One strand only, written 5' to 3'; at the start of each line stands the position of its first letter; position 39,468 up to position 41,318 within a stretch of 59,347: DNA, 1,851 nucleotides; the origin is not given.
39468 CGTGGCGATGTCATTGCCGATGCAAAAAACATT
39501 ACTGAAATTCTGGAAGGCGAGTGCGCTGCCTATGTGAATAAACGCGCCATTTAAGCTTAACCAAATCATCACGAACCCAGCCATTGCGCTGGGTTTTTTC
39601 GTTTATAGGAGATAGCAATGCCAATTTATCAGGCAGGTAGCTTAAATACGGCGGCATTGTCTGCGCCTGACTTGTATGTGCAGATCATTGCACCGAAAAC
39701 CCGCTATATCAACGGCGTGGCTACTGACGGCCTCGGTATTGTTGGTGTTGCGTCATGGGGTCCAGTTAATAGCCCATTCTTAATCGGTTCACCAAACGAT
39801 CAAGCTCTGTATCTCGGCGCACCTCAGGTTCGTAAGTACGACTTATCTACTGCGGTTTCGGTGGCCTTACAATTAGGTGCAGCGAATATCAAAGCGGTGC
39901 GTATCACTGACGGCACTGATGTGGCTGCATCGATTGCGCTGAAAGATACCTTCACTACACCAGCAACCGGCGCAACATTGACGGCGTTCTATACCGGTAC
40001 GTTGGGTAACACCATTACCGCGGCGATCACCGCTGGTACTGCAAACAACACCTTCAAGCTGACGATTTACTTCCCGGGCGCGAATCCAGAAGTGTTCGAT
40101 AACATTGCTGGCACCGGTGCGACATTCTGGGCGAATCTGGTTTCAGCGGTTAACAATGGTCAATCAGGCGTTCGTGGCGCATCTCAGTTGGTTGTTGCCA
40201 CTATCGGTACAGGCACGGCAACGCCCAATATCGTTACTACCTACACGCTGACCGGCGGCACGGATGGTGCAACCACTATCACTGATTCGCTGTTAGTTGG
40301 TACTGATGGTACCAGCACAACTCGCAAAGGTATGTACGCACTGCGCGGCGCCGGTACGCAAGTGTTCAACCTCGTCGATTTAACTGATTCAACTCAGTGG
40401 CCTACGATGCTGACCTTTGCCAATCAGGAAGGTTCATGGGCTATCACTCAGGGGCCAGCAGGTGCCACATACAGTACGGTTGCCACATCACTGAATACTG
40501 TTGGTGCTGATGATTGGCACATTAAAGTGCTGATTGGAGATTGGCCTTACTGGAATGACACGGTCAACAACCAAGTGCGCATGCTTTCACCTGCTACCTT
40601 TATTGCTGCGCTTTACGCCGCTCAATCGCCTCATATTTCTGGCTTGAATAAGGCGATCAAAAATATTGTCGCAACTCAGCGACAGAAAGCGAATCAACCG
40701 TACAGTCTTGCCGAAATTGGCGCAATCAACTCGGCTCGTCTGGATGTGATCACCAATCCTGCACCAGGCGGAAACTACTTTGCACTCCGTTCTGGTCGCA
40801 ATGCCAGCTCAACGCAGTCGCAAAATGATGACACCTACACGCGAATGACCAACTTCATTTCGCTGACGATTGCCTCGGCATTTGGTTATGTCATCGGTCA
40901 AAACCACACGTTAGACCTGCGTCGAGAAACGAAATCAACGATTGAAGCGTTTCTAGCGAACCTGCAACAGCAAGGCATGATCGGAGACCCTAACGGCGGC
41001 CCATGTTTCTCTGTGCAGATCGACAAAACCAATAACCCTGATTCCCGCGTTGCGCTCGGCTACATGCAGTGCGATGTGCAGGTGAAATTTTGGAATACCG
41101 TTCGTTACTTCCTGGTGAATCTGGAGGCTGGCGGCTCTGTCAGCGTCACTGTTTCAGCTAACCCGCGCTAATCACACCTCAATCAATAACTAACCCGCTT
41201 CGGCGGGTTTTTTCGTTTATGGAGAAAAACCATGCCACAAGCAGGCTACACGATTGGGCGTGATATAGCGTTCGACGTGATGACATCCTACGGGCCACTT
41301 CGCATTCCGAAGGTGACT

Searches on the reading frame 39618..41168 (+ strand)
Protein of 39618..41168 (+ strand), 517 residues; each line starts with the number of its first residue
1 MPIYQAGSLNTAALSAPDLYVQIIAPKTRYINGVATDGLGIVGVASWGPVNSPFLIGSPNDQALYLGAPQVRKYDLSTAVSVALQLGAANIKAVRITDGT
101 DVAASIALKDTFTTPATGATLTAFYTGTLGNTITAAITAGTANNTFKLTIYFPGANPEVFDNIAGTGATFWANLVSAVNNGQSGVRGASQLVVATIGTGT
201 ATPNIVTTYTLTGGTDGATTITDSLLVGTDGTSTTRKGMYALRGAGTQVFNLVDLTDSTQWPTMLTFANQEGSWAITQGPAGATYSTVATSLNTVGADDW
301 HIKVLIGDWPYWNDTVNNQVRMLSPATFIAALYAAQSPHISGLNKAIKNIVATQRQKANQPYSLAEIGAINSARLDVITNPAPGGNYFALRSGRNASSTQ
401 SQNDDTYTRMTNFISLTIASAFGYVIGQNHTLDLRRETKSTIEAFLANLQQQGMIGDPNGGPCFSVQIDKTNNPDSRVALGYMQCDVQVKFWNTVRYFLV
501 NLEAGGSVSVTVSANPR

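Call 96: search_dna_similar(query=window:39618-41168:+, collection=phages, mode=protein, max_evalue=1e-20, max_rows=12)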
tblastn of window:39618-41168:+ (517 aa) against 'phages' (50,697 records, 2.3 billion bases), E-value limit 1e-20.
Records with a match: 6; places in all: 6; records where one place covers at least 80% of the query: 6.
Best place of each record, by identity: <60% 6.
By first word of the organism name: Ralstonia 4; Komagataeibacter 2.
By host as written in the record: Ralstonia pseudosolanacearum I-31 (MT043) 3; Ralstonia pseudosolanacearum I-31 (MT035) 1; Komagataeibacter xylinus NBRC 13772 1; Komagataeibacter xylinus NBRC 13773 1.
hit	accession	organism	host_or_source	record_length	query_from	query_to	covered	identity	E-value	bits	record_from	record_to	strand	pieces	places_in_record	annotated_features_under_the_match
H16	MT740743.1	Ralstonia phage Hyacinthe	Ralstonia pseudosolanacearum I-31 ...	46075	1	503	97%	48.9%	5e-121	397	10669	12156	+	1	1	sheath protein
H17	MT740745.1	Ralstonia phage Raharianne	Ralstonia pseudosolanacearum I-31 ...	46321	1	503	97%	48.9%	5e-121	397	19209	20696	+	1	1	hypothetical protein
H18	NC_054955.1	Ralstonia phage Raharianne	Ralstonia pseudosolanacearum I-31 ...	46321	1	503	97%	48.9%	5e-121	397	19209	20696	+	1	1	tail protein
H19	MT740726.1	Ralstonia phage Albius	Ralstonia pseudosolanacearum I-31 ...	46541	1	503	97%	48.9%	5e-121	397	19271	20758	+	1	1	sheath protein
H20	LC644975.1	Komagataeibacter phage phiKX1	Komagataeibacter xylinus NBRC 13772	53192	1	505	82%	42.4%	2e-56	315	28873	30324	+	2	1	phage tail sheath protein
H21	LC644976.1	Komagataeibacter phage phiKX2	Komagataeibacter xylinus NBRC 13773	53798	1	505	82%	42.4%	2e-56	315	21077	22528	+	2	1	phage tail sheath protein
